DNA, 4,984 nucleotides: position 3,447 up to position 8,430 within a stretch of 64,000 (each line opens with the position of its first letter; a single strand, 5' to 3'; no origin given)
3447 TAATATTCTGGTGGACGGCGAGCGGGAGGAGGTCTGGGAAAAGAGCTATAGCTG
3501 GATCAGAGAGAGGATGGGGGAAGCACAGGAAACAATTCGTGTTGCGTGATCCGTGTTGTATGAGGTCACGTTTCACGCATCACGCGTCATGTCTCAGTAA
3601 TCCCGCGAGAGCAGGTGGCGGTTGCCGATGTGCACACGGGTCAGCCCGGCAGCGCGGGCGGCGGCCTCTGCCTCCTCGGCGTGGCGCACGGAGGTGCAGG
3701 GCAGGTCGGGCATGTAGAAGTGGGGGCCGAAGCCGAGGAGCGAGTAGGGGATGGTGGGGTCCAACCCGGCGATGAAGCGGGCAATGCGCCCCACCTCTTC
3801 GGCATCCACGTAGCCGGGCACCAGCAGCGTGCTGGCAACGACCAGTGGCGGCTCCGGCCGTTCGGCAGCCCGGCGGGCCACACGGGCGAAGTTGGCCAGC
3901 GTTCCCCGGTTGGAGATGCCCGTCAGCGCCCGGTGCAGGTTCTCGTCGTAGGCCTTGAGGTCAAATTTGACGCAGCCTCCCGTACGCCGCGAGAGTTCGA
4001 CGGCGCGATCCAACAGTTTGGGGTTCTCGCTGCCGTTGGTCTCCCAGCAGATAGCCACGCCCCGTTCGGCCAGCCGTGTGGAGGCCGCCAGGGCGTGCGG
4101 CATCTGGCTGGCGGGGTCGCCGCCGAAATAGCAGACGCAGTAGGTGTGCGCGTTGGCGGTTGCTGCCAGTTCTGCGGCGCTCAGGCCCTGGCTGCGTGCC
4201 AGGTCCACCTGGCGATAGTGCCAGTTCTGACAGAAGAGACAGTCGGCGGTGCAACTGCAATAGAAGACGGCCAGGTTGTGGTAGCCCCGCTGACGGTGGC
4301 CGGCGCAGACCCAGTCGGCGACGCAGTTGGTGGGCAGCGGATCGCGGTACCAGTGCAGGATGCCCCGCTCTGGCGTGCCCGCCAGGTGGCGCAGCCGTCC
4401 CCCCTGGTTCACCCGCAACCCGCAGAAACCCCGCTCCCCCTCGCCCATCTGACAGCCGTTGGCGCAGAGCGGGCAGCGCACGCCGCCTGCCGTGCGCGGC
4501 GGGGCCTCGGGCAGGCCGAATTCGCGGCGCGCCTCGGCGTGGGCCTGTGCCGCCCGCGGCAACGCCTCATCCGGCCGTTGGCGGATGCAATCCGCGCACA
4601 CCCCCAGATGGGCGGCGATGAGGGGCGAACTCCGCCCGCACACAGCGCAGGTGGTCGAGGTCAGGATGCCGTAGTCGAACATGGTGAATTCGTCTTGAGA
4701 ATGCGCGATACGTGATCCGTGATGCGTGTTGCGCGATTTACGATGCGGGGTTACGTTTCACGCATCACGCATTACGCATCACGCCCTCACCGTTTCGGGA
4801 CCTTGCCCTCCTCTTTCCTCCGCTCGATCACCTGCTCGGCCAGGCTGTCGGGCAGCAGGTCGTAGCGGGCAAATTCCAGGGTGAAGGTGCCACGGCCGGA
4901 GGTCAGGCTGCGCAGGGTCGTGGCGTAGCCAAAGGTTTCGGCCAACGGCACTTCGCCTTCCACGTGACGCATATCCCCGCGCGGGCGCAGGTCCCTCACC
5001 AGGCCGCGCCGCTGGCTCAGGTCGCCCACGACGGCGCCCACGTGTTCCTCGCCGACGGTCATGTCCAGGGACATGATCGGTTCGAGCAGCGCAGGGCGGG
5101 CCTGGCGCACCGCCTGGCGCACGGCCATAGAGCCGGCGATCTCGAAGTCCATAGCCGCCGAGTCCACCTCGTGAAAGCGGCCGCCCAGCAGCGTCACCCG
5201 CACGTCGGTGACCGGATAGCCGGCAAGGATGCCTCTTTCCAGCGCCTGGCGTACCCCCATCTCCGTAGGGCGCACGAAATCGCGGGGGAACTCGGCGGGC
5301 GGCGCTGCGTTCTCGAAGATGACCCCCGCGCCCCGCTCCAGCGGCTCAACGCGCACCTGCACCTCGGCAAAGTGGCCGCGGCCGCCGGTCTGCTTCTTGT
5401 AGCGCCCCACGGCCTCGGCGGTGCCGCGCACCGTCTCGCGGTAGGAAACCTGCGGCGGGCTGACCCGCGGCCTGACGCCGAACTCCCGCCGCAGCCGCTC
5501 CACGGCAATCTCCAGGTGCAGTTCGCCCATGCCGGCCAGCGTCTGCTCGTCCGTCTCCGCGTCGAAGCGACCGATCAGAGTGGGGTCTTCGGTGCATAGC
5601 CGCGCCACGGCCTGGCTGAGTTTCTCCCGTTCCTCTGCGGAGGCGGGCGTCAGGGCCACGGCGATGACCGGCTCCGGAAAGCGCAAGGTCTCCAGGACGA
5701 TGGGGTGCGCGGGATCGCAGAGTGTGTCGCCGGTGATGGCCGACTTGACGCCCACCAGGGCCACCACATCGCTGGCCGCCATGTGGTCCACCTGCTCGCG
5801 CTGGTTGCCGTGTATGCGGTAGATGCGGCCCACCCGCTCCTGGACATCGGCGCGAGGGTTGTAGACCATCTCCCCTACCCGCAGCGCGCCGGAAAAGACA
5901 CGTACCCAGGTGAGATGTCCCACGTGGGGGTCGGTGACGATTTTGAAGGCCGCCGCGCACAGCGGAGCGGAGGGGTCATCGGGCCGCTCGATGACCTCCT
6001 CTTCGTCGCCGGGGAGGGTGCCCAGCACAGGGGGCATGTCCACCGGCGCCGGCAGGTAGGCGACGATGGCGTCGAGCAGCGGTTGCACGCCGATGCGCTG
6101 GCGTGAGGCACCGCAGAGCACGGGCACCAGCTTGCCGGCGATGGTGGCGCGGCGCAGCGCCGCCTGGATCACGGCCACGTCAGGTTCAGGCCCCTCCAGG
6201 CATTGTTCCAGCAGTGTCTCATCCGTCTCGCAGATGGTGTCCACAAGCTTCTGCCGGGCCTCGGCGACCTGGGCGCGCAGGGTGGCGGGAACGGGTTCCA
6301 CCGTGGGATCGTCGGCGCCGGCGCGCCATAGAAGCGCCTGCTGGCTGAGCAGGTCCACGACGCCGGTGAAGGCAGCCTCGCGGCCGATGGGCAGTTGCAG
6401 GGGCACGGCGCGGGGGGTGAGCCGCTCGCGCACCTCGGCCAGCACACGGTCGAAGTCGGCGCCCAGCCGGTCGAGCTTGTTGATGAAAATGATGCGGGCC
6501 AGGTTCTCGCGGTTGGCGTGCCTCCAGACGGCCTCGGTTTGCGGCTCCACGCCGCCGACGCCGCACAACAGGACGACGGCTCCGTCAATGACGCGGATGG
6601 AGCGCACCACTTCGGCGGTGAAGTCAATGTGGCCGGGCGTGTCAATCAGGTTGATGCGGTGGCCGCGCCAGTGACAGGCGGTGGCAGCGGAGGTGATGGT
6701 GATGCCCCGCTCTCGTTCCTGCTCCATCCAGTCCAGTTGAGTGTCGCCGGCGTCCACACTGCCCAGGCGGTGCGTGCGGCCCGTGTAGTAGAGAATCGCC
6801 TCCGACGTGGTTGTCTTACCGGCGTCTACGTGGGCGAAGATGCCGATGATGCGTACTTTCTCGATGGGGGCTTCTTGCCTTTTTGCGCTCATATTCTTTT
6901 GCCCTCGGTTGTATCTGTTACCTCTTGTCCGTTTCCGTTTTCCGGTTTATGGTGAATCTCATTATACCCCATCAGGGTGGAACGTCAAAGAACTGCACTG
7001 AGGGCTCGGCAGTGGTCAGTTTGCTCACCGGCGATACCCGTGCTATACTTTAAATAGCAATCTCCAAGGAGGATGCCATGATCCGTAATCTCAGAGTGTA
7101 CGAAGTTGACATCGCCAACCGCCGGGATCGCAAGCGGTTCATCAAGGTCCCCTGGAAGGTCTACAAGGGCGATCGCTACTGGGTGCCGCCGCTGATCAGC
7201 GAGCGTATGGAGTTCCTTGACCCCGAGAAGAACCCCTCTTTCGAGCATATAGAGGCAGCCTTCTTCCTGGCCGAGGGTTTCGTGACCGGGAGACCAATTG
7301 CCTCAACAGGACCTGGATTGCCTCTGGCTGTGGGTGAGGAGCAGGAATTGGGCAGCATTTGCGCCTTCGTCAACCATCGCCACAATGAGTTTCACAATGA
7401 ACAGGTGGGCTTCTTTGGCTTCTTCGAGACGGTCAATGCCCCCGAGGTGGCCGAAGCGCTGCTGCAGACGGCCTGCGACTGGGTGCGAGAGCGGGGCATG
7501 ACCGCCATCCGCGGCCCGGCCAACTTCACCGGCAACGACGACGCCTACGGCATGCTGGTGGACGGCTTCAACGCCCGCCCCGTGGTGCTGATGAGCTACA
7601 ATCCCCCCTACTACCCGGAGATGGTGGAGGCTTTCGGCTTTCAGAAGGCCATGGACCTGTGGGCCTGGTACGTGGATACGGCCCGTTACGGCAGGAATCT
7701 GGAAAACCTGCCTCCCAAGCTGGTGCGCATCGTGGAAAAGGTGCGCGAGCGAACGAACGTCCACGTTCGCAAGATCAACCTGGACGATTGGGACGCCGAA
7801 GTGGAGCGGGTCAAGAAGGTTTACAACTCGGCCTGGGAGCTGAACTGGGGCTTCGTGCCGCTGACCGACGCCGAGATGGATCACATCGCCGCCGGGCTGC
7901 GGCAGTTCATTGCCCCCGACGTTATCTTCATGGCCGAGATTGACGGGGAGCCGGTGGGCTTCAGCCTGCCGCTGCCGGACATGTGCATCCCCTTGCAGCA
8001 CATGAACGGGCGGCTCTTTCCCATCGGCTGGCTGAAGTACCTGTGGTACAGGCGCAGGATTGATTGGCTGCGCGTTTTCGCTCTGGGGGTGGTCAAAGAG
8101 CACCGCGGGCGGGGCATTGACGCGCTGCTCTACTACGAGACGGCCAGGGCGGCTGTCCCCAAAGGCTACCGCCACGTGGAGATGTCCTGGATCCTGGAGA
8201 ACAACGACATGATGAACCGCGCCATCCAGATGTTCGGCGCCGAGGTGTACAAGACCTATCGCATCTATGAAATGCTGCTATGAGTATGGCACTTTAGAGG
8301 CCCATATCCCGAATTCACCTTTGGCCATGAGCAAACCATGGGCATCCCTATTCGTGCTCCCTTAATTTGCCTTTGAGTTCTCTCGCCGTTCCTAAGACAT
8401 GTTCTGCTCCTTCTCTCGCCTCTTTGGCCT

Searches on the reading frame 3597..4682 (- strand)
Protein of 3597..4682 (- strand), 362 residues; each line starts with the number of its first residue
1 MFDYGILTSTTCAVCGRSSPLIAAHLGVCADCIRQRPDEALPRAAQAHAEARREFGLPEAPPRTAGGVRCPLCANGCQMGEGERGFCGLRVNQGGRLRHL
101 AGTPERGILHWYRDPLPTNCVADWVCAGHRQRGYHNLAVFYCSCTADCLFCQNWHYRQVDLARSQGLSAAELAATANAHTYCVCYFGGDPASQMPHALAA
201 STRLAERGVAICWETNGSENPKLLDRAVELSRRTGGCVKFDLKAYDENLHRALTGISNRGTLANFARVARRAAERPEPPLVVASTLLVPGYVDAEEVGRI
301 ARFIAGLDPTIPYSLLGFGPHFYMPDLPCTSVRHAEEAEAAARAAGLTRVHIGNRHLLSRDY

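Call 67: search_protein_families(library=pfam, proteins=[window:3597-4682:-], max_evalue=0.001)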
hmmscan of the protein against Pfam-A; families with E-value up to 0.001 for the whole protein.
window:3597-4682:- (362 aa): 1 family
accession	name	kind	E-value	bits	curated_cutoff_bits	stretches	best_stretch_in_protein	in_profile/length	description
PF04055.27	Radical_SAM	-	2e-11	44.8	29.5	1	140-303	3-165/166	Radical SAM superfamily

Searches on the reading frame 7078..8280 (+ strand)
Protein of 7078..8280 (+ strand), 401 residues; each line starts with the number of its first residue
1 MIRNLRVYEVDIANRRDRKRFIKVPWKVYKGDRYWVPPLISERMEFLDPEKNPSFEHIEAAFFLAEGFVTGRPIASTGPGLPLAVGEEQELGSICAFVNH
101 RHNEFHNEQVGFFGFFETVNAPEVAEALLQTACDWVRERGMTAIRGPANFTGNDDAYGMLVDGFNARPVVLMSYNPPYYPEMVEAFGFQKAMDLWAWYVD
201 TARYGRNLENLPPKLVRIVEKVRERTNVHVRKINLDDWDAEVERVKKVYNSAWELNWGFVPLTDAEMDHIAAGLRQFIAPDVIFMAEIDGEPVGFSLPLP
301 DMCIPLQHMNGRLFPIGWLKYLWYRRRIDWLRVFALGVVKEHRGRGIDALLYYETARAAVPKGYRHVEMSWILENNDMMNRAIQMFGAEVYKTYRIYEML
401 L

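Call 67: search_protein_families(library=pfam, proteins=[window:7078-8280:+], max_evalue=0.001)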
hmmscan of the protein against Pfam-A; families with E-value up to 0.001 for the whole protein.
window:7078-8280:+ (401 aa): 1 family
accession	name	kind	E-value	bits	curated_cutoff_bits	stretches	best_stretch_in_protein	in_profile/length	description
PF00583.31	Acetyltransf_1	-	5.1e-06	27.2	20.7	0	273-381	27-109/116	Acetyltransferase (GNAT) family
